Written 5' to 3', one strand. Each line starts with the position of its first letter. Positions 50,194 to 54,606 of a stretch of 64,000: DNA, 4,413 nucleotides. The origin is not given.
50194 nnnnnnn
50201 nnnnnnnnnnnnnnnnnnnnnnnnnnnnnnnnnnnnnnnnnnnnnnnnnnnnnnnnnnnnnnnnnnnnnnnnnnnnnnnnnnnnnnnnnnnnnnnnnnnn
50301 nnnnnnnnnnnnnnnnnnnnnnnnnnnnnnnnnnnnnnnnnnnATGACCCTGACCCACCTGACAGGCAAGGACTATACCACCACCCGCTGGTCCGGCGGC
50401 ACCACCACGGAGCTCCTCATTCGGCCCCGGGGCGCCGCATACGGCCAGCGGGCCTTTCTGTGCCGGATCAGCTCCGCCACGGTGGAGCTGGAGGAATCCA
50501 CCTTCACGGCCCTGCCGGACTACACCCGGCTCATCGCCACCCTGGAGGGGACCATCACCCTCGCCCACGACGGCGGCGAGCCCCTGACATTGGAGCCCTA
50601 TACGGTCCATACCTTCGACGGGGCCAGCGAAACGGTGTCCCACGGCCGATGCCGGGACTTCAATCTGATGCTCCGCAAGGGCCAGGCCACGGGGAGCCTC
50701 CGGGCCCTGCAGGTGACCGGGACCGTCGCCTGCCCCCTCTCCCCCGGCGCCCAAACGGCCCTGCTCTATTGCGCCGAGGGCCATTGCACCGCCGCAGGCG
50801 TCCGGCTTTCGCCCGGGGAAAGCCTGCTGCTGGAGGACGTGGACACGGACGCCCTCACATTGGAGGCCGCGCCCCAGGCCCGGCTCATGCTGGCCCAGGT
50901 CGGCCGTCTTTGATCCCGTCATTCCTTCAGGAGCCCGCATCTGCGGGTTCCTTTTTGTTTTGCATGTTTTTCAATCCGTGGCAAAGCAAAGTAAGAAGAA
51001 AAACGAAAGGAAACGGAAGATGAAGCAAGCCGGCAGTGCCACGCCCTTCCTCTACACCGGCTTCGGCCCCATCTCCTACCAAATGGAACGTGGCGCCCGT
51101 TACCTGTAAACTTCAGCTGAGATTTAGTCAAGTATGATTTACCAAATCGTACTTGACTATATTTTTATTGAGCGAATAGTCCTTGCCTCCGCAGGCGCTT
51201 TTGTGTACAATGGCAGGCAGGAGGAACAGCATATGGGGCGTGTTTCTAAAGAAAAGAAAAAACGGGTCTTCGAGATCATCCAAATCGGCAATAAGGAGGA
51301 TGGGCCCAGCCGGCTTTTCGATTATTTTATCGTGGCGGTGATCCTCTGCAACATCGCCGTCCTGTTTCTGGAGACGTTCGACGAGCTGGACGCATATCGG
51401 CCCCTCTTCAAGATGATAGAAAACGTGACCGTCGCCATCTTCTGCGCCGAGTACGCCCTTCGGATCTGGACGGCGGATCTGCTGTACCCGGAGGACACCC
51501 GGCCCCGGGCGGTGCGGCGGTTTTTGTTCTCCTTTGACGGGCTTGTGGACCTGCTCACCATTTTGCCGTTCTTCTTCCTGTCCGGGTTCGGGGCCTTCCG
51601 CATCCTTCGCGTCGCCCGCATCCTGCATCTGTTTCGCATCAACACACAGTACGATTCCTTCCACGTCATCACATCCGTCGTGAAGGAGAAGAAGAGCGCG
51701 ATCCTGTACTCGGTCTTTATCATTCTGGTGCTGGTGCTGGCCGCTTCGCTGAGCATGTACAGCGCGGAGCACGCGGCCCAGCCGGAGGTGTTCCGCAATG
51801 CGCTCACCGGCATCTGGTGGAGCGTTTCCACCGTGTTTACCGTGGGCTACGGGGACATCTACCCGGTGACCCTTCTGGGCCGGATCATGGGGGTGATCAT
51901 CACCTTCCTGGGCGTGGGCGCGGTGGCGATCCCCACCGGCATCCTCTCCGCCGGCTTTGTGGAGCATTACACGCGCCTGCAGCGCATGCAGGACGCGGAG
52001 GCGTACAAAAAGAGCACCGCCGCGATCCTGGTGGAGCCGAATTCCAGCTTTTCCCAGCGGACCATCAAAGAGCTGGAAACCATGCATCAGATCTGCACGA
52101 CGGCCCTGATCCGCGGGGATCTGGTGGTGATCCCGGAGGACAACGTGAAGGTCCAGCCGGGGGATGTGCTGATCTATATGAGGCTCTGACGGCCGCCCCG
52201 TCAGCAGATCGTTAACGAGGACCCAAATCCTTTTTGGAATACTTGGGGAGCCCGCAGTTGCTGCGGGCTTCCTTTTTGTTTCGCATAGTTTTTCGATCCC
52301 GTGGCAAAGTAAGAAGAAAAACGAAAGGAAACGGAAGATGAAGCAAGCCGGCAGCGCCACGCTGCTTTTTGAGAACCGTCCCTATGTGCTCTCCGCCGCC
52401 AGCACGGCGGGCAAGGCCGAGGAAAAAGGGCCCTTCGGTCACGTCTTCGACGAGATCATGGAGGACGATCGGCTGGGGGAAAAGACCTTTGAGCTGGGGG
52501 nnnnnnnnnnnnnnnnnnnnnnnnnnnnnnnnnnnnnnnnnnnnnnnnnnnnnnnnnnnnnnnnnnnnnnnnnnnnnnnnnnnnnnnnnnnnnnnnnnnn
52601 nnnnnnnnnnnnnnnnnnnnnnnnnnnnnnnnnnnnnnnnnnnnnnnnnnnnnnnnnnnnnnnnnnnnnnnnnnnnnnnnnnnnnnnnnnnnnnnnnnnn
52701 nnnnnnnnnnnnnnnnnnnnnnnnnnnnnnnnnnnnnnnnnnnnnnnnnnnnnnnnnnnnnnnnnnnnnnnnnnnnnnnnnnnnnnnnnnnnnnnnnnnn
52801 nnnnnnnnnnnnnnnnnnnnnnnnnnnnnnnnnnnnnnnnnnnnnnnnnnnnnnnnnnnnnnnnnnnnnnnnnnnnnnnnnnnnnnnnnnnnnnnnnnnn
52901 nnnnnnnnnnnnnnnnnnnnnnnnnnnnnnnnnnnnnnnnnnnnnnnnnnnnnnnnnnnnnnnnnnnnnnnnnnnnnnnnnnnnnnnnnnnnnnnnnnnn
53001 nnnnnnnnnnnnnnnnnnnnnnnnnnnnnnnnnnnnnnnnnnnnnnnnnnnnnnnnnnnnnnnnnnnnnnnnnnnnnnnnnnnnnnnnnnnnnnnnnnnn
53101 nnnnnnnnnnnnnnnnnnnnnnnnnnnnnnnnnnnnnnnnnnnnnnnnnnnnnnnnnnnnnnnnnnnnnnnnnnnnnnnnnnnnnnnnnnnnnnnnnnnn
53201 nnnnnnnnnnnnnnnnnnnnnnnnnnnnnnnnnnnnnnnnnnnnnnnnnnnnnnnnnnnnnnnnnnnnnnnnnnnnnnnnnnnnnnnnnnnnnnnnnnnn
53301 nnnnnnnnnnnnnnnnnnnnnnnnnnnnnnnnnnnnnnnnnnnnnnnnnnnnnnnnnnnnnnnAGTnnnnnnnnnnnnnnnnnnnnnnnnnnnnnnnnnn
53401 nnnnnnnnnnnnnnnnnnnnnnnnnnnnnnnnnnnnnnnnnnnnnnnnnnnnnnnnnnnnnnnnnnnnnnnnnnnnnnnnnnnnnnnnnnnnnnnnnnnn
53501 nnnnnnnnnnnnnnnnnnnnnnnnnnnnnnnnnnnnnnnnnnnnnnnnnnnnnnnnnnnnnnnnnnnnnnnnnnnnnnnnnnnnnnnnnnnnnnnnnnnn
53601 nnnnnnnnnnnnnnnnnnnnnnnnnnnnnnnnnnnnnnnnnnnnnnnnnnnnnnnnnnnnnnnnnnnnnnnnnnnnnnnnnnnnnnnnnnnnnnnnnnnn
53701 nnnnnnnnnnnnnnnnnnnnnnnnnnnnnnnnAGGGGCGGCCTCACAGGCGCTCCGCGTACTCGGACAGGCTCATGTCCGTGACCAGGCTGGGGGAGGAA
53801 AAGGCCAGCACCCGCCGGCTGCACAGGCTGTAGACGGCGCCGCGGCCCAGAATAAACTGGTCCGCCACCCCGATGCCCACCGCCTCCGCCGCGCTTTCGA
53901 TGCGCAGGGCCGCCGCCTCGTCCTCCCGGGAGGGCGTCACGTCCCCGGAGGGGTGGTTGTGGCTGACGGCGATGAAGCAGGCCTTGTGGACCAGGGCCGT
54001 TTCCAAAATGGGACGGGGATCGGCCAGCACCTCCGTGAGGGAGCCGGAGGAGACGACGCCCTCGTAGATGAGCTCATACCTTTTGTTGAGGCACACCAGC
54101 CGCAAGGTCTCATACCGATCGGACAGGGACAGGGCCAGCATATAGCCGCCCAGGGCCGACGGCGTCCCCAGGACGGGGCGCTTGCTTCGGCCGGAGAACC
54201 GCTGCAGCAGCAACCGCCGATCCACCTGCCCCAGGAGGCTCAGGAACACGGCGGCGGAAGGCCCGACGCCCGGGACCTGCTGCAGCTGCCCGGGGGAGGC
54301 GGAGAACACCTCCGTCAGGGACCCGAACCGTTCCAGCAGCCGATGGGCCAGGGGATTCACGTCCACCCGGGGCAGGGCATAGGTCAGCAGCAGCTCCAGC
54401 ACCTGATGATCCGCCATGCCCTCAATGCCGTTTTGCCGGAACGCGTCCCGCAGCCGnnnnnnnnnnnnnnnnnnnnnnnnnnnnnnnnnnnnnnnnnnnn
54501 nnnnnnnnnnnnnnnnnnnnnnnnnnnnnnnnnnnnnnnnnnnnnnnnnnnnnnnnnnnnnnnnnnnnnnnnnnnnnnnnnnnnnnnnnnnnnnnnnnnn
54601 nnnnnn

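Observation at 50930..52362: Kv-like K+ channel gene bracketed by ~115-bp direct repeats that duplicate the spoVAD 5' region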

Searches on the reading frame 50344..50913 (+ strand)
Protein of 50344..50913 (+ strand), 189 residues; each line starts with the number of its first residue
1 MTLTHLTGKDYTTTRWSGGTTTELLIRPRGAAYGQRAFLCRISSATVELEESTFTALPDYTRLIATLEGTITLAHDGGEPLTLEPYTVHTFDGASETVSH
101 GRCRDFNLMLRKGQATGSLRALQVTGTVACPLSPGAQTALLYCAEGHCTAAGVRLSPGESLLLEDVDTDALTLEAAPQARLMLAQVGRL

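Call 11: search_protein_families(library=pfam, proteins=[window:50344-50913:+], max_evalue=0.01)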
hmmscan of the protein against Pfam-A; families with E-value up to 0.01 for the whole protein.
window:50344-50913:+ (189 aa): 2 families
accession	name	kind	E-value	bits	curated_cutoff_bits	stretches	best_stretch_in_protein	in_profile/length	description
PF05962.17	HutD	-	2.3e-34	119.6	25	1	9-181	2-179/181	HutD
PF05726.19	Pirin_C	-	0.0047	17.7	27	0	133-183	15-66/103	Pirin C-terminal cupin domain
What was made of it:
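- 50344..50913 (+): hutD, the last gene of the hut/FTCD cluster and the left neighbour of the site. PF05962 HutD, E 2.3e-34 (call 11).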

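Call 19: find_related_loci(query=window:50344-50913:+, collection=genome_contigs, flank=6000)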
Query window:50344-50913:+ (189 aa) in genome_contigs; peptide patterns used: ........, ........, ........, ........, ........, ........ (x = any residue, [..] = any of these).
208 stretches matched a pattern; 44 encode a relative of the query (tblastn E <= 1e-3); 44 distinct loci.
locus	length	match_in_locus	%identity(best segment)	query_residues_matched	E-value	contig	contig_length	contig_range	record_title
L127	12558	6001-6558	74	1-186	2e-86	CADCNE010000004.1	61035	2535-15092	MAG: uncultured Clostridiales bacterium isolate RUG14803 genome assembly, contig: RUG14803_asm_4, whole genome shotgun s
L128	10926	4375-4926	69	1-186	3e-73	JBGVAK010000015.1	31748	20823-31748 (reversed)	MAG: Christensenellales bacterium isolate ruminal_MAG_432 ruminal_MAG_432_contig_0015, whole genome shotgun sequence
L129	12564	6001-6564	68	1-185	1e-71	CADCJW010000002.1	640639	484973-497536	MAG: uncultured Clostridiales bacterium isolate RUG14713 genome assembly, contig: RUG14713_asm_2, whole genome shotgun s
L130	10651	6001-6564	66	1-185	2e-70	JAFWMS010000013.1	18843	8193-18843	MAG: Clostridia bacterium isolate RGIG5880 Sheep_Jejunum-3__c38756, whole genome shotgun sequence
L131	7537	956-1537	53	1-189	8e-58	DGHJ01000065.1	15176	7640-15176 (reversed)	MAG TPA_asm: Oscillospiraceae bacterium UBA3851 UBA3851_contig_68410, whole genome shotgun sequence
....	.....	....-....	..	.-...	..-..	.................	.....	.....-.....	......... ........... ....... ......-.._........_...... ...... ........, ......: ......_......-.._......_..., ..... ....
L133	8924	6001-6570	55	2-188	1e-55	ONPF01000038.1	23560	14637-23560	uncultured Clostridiales bacterium isolate RUG502 genome assembly, contig: scaffold_4204, whole genome shotgun sequence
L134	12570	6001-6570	52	2-188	1e-54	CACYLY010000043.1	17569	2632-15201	MAG: Ruminococcaceae bacterium isolate RUG12056 genome assembly, contig: RUG12056_asm_43, whole genome shotgun sequence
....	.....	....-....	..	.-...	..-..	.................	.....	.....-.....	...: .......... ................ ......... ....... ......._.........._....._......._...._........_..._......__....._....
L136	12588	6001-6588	50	3-186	2e-54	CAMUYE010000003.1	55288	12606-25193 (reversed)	MAG TPA_asm: uncultured Clostridia bacterium isolate SRR8387720_bin.46_metaWRAP_v1.3_MAG genome assembly, contig: ERZ142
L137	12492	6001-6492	59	2-160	1e-53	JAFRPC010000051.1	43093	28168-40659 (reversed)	MAG: Oscillospiraceae bacterium isolate RGIG2672 Goat_Omasum-2__c935, whole genome shotgun sequence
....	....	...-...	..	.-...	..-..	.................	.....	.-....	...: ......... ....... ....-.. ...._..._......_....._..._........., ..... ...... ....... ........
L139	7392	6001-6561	52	1-184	4e-53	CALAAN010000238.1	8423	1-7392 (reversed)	MAG TPA_asm: uncultured Oscillibacter sp. isolate SRR1747058_bin.33_CONCOCT_v1.1_MAG genome assembly, contig: ERZ808290.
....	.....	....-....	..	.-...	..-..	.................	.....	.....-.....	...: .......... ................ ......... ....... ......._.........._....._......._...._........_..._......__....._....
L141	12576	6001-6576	50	1-189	9e-53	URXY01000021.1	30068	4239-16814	uncultured Clostridiales bacterium isolate UMGS1455 genome assembly, contig: NODE_765_length_30068_cov_6.961883, whole g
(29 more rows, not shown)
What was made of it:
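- Tried and rejected: The close relatives came from the HutD query instead (call 19).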

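Call 53: search_protein_families(library=pfam, proteins=[L128:5087-5905:+], max_evalue=0.1)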
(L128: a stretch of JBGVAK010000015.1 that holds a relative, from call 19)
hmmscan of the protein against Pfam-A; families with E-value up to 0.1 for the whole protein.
L128:5087-5905:+ (272 aa): 16 families
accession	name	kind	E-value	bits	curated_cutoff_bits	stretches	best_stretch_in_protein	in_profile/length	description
PF13187.11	Fer4_9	-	1.1e-08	35.4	27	1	227-271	1-51/52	4Fe-4S dicluster domain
PF12801.12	Fer4_5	-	4.3e-08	33.4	22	2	184-216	8-40/48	4Fe-4S binding domain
PF00037.32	Fer4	-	2.7e-07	30.5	21.1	2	224-241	4-21/24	4Fe-4S binding domain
PF13237.11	Fer4_10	-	6.6e-07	29.6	25.5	1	221-268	2-53/53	4Fe-4S dicluster domain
PF12838.12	Fer4_7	-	3.3e-06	27.9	27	2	227-271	1-52/52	4Fe-4S dicluster domain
PF12837.12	Fer4_6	-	1.6e-05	25.1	25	2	257-272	9-24/24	4Fe-4S binding domain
PF12800.12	Fer4_4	-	0.00014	22.3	24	2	226-241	2-17/17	4Fe-4S binding domain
PF14697.11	Fer4_21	-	0.00054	20.5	35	1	223-268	3-52/59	4Fe-4S dicluster domain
PF13534.11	Fer4_17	-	0.00096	20.1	22.2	1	226-243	44-61/61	4Fe-4S dicluster domain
PF12798.12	Fer4_3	-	0.008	17.4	27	1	257-271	1-15/15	4Fe-4S binding domain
PF13746.11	Fer4_18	-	0.017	15.8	27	1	224-268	57-96/114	4Fe-4S dicluster domain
PF25160.1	LdpA_Fe-S-bd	-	0.022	15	27.6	1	200-241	9-41/49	LdpA Fe-S cluster-binding domain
PF12797.12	Fer4_2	-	0.023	15.1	24.5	1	224-239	6-21/22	4Fe-4S binding domain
PF13484.11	Fer4_16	-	0.029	15.6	30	0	256-272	1-17/66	4Fe-4S double cluster binding domain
PF13183.11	Fer4_8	-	0.03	15.3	27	0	226-270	3-67/68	4Fe-4S dicluster domain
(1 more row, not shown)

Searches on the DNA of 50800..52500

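Call 32: search_rna_families(source=window, start=50800, end=52500, threshold=evalue, max_evalue=1)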
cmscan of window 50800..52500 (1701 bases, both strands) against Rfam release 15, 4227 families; matches with E-value up to 1: 3.
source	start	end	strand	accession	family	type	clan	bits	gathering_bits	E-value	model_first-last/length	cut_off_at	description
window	51113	51173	+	RF00645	MIR169_2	Gene; miRNA;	CL00098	28.5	50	4.7e-05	1-118/118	no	MIR169_2 microRNA precursor family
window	52221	52284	+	RF00519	suhB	Gene; sRNA;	CL00108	19.9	41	0.34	1-77/77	no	Makes More Granules Regulator RNA (mmgR)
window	51119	51165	+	RF02019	mir-1265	Gene; miRNA;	-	19.8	79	0.83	14-69/82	no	mir-1265 microRNA precursor family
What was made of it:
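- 51125..51169 (+): AT-rich 16-pair hairpin plus T-run, of unknown origin. It is a likely terminator or insulator between ORF29 and the channel. The Rfam hits are only spurious miRNA-like hairpins below threshold (call 32).
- Tried and rejected: Only sub-threshold miRNA-like hits to the hairpin, rejected as spurious (call 32).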

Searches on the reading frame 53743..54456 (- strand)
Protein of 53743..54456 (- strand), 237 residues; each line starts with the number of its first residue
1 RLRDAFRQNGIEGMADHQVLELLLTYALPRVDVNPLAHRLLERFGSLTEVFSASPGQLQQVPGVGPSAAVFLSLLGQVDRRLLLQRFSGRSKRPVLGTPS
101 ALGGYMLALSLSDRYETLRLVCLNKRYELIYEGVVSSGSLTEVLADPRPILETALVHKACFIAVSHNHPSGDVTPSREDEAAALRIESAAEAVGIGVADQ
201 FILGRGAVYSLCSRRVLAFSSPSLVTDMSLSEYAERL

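Call 11: search_protein_families(library=pfam, proteins=[window:53743-54456:-], max_evalue=0.01)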
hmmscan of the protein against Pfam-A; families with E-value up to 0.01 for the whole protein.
window:53743-54456:- (237 aa): 4 families
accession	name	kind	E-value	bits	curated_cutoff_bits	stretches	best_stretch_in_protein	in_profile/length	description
PF04002.20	RadC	-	8e-28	97.2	22.1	1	100-213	5-118/121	RadC-like JAB domain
PF20582.4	UPF0758_N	-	2e-05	25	27.1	1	3-69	11-76/77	UPF0758 N-terminal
PF14520.12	HHH_5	-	0.00028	21.7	27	1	36-69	14-48/57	Helix-hairpin-helix domain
PF12826.13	HHH_2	-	0.0012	19.4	27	1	36-69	15-48/64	Helix-hairpin-helix motif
